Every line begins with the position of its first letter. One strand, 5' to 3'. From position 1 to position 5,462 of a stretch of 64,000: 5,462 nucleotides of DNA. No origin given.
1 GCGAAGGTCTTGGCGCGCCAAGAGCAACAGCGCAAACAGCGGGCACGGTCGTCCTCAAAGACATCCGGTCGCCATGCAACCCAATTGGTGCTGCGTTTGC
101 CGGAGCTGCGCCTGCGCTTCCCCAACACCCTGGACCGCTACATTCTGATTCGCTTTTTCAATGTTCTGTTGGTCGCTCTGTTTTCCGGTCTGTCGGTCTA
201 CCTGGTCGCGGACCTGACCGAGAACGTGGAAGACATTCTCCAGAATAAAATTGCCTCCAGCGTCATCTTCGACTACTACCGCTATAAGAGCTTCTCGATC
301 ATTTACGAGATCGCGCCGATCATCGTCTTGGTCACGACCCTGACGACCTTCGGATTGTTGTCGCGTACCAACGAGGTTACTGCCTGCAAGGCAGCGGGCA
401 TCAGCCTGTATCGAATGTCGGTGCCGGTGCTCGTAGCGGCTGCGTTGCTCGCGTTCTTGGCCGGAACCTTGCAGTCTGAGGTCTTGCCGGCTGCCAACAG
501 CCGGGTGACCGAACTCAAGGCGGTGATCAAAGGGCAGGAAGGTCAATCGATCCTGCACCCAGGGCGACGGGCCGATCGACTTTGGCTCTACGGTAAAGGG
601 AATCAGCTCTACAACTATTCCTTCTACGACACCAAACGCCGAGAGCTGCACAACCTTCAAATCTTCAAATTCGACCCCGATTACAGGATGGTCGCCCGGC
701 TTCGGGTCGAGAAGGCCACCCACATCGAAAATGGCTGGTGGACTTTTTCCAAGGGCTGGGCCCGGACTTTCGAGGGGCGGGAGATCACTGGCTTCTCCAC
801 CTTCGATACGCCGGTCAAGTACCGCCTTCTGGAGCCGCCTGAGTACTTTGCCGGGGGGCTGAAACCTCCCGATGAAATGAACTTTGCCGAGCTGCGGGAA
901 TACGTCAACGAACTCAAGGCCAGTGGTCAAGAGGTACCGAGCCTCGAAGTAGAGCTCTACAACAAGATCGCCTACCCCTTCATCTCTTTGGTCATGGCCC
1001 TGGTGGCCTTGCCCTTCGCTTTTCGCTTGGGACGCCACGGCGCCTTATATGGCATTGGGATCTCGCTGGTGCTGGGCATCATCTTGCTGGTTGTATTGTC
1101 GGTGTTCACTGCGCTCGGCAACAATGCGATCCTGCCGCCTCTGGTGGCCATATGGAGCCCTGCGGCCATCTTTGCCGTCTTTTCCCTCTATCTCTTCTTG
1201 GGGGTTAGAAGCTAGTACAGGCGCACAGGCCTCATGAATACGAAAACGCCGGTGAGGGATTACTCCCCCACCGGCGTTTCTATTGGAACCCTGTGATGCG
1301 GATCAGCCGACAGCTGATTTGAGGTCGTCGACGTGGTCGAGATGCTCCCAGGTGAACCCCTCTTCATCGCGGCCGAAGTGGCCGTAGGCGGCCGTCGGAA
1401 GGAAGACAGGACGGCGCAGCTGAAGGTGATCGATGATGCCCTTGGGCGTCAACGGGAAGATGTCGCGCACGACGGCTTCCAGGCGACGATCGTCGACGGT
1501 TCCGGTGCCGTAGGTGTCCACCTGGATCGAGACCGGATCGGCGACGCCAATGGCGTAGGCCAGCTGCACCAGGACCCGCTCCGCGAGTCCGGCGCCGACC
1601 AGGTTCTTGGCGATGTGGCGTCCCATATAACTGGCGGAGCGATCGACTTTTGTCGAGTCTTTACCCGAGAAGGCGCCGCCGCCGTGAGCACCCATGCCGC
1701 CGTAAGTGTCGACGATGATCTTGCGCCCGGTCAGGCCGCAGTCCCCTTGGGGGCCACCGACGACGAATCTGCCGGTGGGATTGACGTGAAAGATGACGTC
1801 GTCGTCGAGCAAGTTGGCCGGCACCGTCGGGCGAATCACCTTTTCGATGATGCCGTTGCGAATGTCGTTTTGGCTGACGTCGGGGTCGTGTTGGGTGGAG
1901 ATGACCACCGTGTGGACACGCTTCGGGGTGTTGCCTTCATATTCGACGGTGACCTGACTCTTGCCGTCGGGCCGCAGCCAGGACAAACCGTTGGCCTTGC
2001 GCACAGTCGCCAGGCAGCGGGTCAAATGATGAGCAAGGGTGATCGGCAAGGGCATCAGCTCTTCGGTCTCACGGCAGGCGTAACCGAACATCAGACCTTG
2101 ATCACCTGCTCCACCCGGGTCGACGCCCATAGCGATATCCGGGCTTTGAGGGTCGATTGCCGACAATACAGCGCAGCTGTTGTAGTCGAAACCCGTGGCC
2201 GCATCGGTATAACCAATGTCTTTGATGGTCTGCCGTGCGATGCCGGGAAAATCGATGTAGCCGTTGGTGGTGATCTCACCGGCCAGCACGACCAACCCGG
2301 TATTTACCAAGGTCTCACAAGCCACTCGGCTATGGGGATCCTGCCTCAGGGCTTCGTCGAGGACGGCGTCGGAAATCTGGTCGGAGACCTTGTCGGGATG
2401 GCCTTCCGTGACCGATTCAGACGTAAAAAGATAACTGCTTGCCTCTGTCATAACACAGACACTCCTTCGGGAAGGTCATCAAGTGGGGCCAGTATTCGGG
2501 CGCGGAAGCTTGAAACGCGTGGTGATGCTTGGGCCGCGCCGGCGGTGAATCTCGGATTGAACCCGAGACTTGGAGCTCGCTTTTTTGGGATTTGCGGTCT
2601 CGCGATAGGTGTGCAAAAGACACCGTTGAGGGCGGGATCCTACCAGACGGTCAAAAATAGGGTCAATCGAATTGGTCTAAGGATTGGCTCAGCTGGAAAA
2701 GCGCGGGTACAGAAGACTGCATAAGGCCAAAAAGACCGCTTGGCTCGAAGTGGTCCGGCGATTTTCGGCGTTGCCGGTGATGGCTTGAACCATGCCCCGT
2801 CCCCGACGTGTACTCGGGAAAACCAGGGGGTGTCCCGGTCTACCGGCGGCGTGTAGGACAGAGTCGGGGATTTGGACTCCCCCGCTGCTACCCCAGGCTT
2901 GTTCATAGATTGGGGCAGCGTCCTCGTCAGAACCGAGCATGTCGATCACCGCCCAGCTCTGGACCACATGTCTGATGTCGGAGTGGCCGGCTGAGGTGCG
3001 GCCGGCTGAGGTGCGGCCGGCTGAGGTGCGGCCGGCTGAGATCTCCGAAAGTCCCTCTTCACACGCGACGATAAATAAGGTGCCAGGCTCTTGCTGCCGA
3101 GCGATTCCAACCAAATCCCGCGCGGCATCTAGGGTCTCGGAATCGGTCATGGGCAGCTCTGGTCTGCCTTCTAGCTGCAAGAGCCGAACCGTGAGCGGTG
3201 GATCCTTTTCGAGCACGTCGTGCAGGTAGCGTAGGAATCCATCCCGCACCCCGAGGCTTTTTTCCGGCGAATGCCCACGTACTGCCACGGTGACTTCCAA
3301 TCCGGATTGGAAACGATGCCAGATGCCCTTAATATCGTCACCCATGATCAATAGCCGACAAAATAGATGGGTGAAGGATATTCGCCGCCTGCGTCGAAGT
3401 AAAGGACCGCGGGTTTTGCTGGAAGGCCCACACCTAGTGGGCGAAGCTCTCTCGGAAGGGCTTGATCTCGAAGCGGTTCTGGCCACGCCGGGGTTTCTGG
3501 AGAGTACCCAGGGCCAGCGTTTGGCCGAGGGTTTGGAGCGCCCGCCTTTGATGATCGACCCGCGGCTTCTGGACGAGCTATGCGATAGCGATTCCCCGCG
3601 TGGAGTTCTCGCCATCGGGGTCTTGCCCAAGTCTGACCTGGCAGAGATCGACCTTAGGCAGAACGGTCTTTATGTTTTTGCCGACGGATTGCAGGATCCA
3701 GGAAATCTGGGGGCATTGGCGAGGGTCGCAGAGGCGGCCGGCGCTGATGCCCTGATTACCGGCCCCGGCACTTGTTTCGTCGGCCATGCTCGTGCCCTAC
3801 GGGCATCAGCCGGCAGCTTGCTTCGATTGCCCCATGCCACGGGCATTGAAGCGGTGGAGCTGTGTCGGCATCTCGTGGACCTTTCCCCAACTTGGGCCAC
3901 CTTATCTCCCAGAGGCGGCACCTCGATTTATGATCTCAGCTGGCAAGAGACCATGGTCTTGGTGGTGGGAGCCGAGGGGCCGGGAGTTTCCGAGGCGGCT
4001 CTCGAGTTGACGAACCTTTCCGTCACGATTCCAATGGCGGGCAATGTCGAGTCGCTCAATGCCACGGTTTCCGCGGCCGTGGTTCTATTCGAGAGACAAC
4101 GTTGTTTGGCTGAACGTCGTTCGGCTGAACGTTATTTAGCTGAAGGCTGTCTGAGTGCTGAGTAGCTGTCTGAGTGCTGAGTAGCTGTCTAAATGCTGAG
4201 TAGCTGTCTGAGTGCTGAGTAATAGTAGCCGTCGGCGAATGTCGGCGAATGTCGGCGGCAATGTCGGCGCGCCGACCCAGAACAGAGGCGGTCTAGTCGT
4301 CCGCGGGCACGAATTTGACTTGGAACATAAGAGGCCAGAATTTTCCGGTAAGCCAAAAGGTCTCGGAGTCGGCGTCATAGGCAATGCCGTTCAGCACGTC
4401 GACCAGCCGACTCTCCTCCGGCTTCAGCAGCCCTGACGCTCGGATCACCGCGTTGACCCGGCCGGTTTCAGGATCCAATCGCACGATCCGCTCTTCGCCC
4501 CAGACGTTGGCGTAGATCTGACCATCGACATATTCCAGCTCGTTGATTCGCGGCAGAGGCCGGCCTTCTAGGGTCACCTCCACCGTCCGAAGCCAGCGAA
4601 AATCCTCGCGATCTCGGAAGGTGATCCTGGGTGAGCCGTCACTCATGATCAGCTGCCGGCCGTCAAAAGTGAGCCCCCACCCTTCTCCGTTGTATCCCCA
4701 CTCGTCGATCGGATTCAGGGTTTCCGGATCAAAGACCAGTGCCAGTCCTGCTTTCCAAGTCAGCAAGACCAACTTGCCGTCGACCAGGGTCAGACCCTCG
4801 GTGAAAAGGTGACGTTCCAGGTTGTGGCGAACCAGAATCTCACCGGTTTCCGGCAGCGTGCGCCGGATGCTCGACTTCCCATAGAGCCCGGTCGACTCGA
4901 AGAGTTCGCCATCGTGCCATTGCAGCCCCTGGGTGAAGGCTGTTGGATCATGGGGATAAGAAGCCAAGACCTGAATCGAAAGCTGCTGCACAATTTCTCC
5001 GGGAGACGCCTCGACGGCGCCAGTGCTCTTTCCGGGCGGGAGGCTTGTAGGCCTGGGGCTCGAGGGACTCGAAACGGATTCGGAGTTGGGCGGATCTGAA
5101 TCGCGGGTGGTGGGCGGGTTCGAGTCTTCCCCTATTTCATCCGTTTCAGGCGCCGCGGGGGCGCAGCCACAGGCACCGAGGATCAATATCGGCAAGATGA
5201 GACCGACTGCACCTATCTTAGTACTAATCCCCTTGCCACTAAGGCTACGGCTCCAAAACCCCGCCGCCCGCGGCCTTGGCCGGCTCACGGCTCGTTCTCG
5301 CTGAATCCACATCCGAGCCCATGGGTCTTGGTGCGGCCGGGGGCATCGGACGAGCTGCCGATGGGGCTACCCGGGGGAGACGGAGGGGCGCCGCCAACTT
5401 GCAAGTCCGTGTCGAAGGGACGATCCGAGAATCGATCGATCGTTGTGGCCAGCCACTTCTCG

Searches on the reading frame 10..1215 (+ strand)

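Call 59: search_protein_families(library=pfam, proteins=[window:10-1215:+], max_evalue=0.00001)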
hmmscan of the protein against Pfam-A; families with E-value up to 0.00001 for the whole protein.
window:10-1215:+ (401 aa): 1 family
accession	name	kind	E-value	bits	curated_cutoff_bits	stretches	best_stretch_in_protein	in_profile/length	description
PF03739.19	LptF_LptG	-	6.5e-75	252.8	27.9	1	43-397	1-352/353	Lipopolysaccharide export system permease LptF/LptG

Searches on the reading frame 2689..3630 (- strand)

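Call 59: search_protein_families(library=pfam, proteins=[window:2689-3630:-], max_evalue=0.00001)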
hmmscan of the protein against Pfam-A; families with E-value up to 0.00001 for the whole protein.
window:2689-3630:- (313 aa): 1 family
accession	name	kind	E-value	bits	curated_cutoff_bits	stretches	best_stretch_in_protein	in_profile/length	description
PF01931.24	NTPase_I-T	-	5.5e-06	26.8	25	0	153-306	30-161/162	Protein of unknown function DUF84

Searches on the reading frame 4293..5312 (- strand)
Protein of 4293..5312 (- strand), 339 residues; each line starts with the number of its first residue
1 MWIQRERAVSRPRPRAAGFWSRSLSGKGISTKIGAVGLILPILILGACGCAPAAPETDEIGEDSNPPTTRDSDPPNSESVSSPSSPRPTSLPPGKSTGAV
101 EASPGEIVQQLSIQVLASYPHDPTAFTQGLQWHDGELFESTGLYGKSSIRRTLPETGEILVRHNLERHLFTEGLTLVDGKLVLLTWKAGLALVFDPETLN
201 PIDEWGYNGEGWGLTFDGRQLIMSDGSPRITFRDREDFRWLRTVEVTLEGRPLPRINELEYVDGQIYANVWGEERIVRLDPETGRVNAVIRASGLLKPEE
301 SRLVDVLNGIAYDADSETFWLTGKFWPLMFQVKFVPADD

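Call 59: search_protein_families(library=pfam, proteins=[window:4293-5312:-], max_evalue=0.00001)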
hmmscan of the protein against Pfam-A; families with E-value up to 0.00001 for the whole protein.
window:4293-5312:- (339 aa): 1 family
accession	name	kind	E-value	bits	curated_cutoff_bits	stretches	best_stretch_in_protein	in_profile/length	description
PF05096.18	Glu_cyclase_2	-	7.4e-90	301.2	22.3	1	106-334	20-249/249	Glutamine cyclotransferase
